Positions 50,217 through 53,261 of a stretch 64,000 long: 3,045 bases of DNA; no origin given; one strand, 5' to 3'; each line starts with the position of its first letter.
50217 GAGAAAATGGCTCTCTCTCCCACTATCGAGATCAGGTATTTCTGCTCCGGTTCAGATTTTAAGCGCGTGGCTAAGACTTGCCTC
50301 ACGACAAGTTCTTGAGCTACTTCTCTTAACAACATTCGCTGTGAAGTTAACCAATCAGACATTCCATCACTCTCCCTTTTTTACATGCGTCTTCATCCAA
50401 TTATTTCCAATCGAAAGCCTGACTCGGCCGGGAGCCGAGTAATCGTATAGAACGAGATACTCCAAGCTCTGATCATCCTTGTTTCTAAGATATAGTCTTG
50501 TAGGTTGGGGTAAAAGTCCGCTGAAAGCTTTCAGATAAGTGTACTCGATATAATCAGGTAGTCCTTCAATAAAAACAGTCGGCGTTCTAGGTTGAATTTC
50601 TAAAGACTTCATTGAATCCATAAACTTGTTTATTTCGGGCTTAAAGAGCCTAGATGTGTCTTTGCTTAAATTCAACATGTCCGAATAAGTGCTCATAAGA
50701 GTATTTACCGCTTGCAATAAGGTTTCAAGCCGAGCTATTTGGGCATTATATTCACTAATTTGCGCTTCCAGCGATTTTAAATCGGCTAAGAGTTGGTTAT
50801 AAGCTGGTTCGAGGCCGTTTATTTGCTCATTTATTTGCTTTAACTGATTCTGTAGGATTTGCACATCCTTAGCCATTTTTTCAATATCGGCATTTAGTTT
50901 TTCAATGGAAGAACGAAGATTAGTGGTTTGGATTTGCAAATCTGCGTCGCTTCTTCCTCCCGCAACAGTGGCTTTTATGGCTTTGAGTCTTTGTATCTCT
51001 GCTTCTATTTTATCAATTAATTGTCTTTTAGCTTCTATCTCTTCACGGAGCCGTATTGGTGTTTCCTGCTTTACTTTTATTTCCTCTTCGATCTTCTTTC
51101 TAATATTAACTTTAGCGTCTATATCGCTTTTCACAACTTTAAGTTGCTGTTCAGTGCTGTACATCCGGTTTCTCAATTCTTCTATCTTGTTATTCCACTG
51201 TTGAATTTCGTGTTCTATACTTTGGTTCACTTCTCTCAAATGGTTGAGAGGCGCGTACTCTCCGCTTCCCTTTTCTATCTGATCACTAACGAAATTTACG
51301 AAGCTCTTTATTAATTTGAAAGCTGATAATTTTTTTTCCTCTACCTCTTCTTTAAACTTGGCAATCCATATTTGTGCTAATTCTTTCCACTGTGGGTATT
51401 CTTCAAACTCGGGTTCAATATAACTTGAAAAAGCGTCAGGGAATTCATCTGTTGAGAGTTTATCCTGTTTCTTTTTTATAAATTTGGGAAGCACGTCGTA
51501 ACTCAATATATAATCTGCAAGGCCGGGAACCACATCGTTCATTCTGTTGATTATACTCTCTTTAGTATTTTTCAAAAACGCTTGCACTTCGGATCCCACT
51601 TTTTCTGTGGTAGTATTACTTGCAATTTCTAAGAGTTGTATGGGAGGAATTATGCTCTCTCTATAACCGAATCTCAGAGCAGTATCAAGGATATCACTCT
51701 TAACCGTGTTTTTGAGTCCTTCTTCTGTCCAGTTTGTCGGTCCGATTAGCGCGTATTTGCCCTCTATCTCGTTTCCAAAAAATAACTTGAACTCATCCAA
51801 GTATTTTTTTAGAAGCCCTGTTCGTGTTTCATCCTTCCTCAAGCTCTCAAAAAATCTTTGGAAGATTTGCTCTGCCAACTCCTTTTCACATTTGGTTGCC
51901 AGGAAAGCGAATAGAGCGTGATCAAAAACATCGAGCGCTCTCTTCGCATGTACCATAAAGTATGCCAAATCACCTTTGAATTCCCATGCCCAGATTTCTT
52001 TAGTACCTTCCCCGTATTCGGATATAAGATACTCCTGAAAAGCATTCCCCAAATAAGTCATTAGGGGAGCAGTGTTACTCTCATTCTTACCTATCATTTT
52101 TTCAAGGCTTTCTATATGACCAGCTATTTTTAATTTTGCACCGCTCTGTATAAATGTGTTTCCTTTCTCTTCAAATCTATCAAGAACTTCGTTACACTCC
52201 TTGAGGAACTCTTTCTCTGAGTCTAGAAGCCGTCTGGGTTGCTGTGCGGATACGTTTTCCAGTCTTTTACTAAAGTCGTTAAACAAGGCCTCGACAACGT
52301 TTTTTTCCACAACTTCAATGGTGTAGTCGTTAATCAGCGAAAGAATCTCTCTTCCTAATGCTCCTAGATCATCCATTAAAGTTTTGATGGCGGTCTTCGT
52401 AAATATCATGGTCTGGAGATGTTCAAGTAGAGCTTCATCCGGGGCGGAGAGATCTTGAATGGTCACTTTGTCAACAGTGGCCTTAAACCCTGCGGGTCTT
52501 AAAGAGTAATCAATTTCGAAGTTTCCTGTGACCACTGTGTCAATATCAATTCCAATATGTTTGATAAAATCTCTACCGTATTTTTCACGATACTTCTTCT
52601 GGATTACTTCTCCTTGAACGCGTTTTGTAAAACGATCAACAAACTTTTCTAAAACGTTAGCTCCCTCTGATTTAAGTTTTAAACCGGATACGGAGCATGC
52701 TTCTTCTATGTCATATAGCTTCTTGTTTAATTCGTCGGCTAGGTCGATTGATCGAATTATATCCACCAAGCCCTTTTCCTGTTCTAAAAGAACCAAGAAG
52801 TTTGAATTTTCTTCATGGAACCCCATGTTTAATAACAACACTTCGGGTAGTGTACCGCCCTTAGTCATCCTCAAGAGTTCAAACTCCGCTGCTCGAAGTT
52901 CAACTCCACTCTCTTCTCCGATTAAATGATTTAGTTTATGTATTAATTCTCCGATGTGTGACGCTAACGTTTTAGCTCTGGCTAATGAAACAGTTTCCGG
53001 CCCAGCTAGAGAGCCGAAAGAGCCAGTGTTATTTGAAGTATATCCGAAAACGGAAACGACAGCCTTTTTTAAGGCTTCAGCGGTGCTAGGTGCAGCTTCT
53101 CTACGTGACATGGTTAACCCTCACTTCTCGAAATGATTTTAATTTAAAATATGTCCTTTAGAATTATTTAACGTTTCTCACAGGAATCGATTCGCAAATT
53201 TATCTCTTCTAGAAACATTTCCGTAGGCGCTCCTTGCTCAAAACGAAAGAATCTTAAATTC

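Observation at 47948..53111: Operon of two giant ORFans (914 aa and 804 aa): coiled coil plus zinc knuckle, no enzymatic motif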

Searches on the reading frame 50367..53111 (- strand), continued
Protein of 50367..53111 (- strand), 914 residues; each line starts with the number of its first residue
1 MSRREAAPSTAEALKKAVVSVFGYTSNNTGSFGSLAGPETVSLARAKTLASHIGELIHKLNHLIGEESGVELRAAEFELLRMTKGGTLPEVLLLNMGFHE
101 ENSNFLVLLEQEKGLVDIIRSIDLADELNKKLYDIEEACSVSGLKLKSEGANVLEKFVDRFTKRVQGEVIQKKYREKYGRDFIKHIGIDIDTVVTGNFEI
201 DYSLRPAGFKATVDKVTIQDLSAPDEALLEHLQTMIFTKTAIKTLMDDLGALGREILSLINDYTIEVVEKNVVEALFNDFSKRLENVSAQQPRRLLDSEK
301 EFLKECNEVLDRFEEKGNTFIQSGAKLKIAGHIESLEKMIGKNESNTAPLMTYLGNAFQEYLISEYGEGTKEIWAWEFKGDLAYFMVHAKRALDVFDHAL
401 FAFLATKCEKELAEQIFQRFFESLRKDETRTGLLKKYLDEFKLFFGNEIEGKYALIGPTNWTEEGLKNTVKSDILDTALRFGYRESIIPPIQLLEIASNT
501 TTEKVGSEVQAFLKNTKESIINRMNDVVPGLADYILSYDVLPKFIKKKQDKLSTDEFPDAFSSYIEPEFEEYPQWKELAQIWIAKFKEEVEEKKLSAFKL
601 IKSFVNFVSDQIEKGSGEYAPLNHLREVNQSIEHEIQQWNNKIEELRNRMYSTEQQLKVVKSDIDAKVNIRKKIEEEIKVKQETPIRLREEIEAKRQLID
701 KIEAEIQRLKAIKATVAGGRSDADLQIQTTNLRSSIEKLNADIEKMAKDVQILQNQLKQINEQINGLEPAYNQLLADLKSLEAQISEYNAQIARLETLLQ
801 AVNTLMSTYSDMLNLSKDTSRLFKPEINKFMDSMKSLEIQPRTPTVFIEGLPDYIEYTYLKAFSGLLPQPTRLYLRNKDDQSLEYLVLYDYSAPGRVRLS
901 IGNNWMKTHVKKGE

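Call 28: fold_search(model_id=the predicted structure, library=pdb)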
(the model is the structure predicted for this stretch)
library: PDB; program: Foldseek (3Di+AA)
matches with E <= 10: 922; with E <= 0.001: 0
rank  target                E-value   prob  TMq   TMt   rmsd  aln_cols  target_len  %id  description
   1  6grj_F                3.2e-03  0.87  0.10  0.23  22.1       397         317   12  Structure of the AhlB pore of the tripartite alpha-pore forming toxin, AHL, from Aeromonas hydrophila. (released 2019-07-03)
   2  5xg2                  3.4e-03  1.00  0.16  0.45   8.4       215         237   16  Crystal structure of a coiled-coil segment (residues 345-468 and 694-814) of Pyrococcus yayanosii Smc (released 2017-06-07)
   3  6gy6_B                3.6e-03  0.91  0.12  0.24  22.6       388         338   16  XaxAB pore complex from Xenorhabdus nematophila (released 2018-07-25)
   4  6grj_I                5.4e-03  0.82  0.10  0.23  21.7       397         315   12  Structure of the AhlB pore of the tripartite alpha-pore forming toxin, AHL, from Aeromonas hydrophila. (released 2019-07-03)
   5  6gy7_A                5.7e-03  0.72  0.09  0.21  24.4       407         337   16  Crystal structure of XaxB from Xenorhabdus nematophil (released 2018-07-25)
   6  7a0g_DDD              6.0e-03  0.84  0.10  0.22  23.3       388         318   10  Structure of the SmhB pore of the tripartite alpha-pore forming toxin, Smh, from Serratia marcescens. (released 2021-03-31)
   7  6ek4_A                6.0e-03  0.75  0.09  0.19  23.7       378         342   14  PaxB from Photorhabdus luminescens (released 2018-05-16)
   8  9mvz_D                7.0e-03  0.30  0.13  0.12  35.6       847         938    9  Tripartite complex of MmpL5-S5-AcpM from Mycolicibacterium smegmatis (released 2025-07-30)
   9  6h2f_J                8.2e-03  0.77  0.10  0.21  21.8       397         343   13  Structure of the pre-pore AhlB of the tripartite alpha-pore forming toxin, AHL, from Aeromonas hydrophila. (released 2019-07-10)
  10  6h2f_B                8.2e-03  0.77  0.10  0.21  21.9       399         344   12  Structure of the pre-pore AhlB of the tripartite alpha-pore forming toxin, AHL, from Aeromonas hydrophila. (released 2019-07-10)
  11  6ek4_C                8.6e-03  0.69  0.08  0.20  23.9       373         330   13  PaxB from Photorhabdus luminescens (released 2018-05-16)
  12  7a0g_III              1.2e-02  0.75  0.11  0.24  22.6       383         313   10  Structure of the SmhB pore of the tripartite alpha-pore forming toxin, Smh, from Serratia marcescens. (released 2021-03-31)
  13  6grj_D                1.2e-02  0.75  0.11  0.23  23.0       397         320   11  Structure of the AhlB pore of the tripartite alpha-pore forming toxin, AHL, from Aeromonas hydrophila. (released 2019-07-03)
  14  8i4v_B                1.2e-02  0.99  0.11  0.32  12.9       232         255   13  Cryo-EM structure of 5-subunit Smc5/6 arm region (released 2024-06-26)
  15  6h2f_F                1.2e-02  0.75  0.11  0.23  23.0       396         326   12  Structure of the pre-pore AhlB of the tripartite alpha-pore forming toxin, AHL, from Aeromonas hydrophila. (released 2019-07-10)
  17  5nnv_B                1.4e-02  1.00  0.16  0.44   7.9       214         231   15  Structure of a Bacillus subtilis Smc coiled coil middle fragment (released 2017-06-21)
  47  5nnv_D                4.7e-02  0.99  0.16  0.42   8.4       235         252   16  Structure of a Bacillus subtilis Smc coiled coil middle fragment (released 2017-06-21)
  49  5nnv_C                5.0e-02  0.96  0.11  0.36  11.3       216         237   15  Structure of a Bacillus subtilis Smc coiled coil middle fragment (released 2017-06-21)
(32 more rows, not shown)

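Call 35: search_protein_families(library=phrogs, proteins=[window:50367-53111:-], max_evalue=0.1)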
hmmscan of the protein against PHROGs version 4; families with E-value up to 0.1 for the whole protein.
window:50367-53111:- (914 aa): 19 families
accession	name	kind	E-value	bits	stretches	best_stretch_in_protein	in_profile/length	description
phrog_77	-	DNA, RNA and nucleotide metabolism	2.8e-07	30.4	1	624-818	641-798/967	SbcC-like subunit of palindrome specific endonuclease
phrog_5218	-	unknown function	4.1e-07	29.5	1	629-820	17-196/1599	-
phrog_1272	-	tail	0.00014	20.7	1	661-838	23-195/1606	tail length tape measure protein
phrog_13113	-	unknown function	0.0014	20.1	1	726-796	61-131/134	-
phrog_19577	-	head and packaging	0.0035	17.5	1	657-792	60-193/378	minor head protein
phrog_739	-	lysis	0.0054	17.9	1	732-793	25-86/122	Rz-like spanin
phrog_167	-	tail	0.0063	15.2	1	635-838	54-255/1555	tail length tape measure protein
phrog_58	-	tail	0.0098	15.2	1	622-804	107-245/1544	tail length tape measure protein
phrog_4876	-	unknown function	0.015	16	1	697-808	48-161/226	-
phrog_5328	-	unknown function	0.024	16.1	1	724-796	27-99/101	-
phrog_21066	-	unknown function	0.028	15.3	0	731-813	89-171/228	-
phrog_4704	-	tail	0.035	13.8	1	632-810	22-170/625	tail length tape measure protein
phrog_1538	-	tail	0.043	13.5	0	581-792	263-502/811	tail length tape measure protein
phrog_1293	-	tail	0.053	12.2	0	710-834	32-149/1424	tail length tape measure protein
phrog_35082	-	unknown function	0.059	14.5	0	716-745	47-76/80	-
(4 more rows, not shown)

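Call 60: search_protein_families(library=pfam, proteins=[L001:15037-16233:+, L001:16278-16622:+], max_evalue=0.01)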
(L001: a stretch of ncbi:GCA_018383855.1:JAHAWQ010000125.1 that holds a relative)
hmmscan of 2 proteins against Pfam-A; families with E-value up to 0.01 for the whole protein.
L001:15037-16233:+ (398 aa): 23 families
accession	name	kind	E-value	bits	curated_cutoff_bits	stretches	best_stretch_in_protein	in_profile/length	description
PF13646.12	HEAT_2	-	2.3e-26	92.3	27.7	5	285-382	2-84/88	HEAT repeats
PF12717.13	Cnd1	-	5.5e-20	72.5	26.4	2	265-393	6-128/162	non-SMC mitotic condensation complex subunit 1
PF02985.28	HEAT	-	1.5e-16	59.3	23.5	0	325-348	2-25/31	HEAT repeat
PF01602.26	Adaptin_N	-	1.6e-16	60.4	37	2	223-389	353-521/524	Adaptin N terminal region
PF25786.1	HEAT_GCN1_C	-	5.4e-15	56.1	27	1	279-383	24-130/151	GCN1-like, C-terminal HEAT repeats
PF13513.12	HEAT_EZ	-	5.7e-14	52.7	27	1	297-348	2-53/55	HEAT-like repeat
PF22928.2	INTS1_R4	-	7.9e-11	42.2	27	0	180-261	7-86/102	Integrator complex subunit 1, R4 domain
PF24987.1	HEAT_EF3_N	-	2.1e-09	38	32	1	269-346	90-168/169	EF3 N-terminal HEAT repeat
PF20168.4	PDS5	-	4.8e-09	35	27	2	277-381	237-341/1053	Sister chromatid cohesion protein PDS5 protein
PF25757.1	TPR_DNAAF5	-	1.7e-08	34.5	27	1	181-310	97-235/288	Dynein axonemal assembly factor 5-like, TPR repeats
PF24714.1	TOR1L1_N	-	1.2e-07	31.8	43.3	1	276-353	35-112/281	TORTIFOLIA1 N-terminal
PF25767.1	ARM_TBCD_2nd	-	1.7e-06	28.1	29.7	0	50-114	70-134/245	Tubulin-specific chaperone D-like, ARM repeats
PF21581.3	SCD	-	4.9e-06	27.2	27.5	0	333-381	1-50/75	Stromalin conservative domain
PF12755.13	Vac14_Fab1_bd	-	5.8e-06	27.3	22.1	0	188-242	4-61/97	Vacuolar 14 Fab1-binding region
PF12348.14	CLASP_N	-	9.6e-05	22.5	27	0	202-247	170-215/227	CLASP N terminal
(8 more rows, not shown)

L001:16278-16622:+ (114 aa): 6 families
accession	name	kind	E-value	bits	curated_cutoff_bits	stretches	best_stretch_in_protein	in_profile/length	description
PF09297.16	Zn_ribbon_NUD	-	9e-05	22.5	24.8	1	15-40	5-30/32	NADH pyrophosphatase zinc ribbon domain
PF13545.12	HTH_Crp_2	-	0.00094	19.5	27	1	57-100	18-61/70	Crp-like helix-turn-helix domain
PF06969.22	HemN_C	-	0.0011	19.5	24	1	64-105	23-65/67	HemN C-terminal domain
PF08271.17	Zn_Ribbon_TF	-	0.0023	17.9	29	1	15-40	2-28/43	TFIIB zinc-binding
PF24409.1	wHTH-PRTase_assc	-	0.0035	17.8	27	1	63-109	13-56/83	wHTH-PRTase associated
PF08792.16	A2L_zn_ribbon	-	0.0063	16.6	22.9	0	16-41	6-31/33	A2L zinc ribbon domain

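Call 98: search_solved_structures(query=A10, max_evalue=10)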
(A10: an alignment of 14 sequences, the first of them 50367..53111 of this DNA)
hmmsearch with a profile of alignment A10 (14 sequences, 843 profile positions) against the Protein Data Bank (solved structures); distinct sequences matched with E-value up to 10: 16.
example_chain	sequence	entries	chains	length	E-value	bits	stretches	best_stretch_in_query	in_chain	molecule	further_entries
7qcd_B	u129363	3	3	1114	0.011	17.3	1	617-761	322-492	Structural maintenance of chromosomes protein 6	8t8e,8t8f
7ylm_B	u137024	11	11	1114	0.011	17.3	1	617-761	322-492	SMC6 isoform 1 | Structural maintenance of chromosomes protein 6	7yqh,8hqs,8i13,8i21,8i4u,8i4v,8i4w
7tve_D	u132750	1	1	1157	0.011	17.2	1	617-761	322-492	Structural maintenance of chromosomes protein 6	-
8i4x_B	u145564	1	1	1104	0.024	16.2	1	617-759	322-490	Structural maintenance of chromosomes protein 6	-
6zrk_D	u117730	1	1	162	0.03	15.8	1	613-704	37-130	Hemagglutinin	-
6v46_B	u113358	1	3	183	0.036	15.6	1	613-707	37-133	Hemagglutinin HA2 chain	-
8ur7_A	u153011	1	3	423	0.18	13.3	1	613-663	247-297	Trimer head HA,Hemagglutinin HA1 chain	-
13bv_D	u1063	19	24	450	0.22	13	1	656-771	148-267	Beclin-1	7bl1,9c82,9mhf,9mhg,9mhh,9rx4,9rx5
9oev_A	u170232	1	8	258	1.2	10.6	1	391-506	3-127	Lysine halogenase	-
9oer_A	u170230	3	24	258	1.2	10.6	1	391-506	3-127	Lysine halogenase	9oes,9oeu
9oew_A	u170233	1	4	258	1.2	10.6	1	391-506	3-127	Lysine halogenase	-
6gap_A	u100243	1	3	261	1.6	10.1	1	613-757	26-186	Outer capsid protein sigma-1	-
8dk2_C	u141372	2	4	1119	1.8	10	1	594-696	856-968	JetC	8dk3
6bl7_A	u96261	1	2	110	2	9.9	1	627-723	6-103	Protein STU2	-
9azj_A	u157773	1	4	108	2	9.8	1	623-709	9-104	NF-kappa-B essential modulator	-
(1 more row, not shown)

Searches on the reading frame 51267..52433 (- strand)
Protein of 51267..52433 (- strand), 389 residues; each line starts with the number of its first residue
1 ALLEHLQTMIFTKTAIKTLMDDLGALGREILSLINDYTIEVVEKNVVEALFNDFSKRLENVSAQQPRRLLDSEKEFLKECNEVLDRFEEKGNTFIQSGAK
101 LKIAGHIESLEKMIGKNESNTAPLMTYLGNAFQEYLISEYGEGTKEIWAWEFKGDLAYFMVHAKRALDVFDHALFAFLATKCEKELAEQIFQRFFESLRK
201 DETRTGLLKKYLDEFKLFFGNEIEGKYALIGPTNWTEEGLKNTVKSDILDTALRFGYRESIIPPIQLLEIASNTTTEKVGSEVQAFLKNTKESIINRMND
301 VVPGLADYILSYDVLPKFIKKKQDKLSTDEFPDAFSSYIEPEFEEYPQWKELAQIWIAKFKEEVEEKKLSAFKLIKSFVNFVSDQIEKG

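Call 43: search_protein_families(library=pfam, proteins=[window:51267-52433:-], max_evalue=10)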
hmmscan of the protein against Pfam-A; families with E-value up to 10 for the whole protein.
seq(389 aa): 7 families
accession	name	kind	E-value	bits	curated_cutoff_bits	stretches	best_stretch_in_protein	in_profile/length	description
PF20379.3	DUF6674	-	0.016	15.3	28.5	1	43-134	56-148/251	Family of unknown function (DUF6674)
PF24390.1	PRTase-CE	-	0.045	14.1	27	1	354-387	2-35/253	PRTase-CE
PF13949.11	ALIX_LYPXL_bnd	-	0.11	12.1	30.8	1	276-346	135-203/295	ALIX V-shaped domain binding to HIV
PF13009.11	Integrase_2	-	0.16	11.4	25.4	1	346-380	3-37/327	Putative integrase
PF06248.19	Zw10_N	-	0.17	13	26.3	0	273-307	34-68/93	Centromere/kinetochore Zw10 N-terminal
PF22909.1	Caulimovir_coat_dom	-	0.32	11.8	27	1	157-200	26-69/113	Caulimovirus coat protein, conserved domain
PF22734.1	NNH2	-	1.3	9.1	27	1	314-368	79-133/181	NACHT N-terminal Helical domain 2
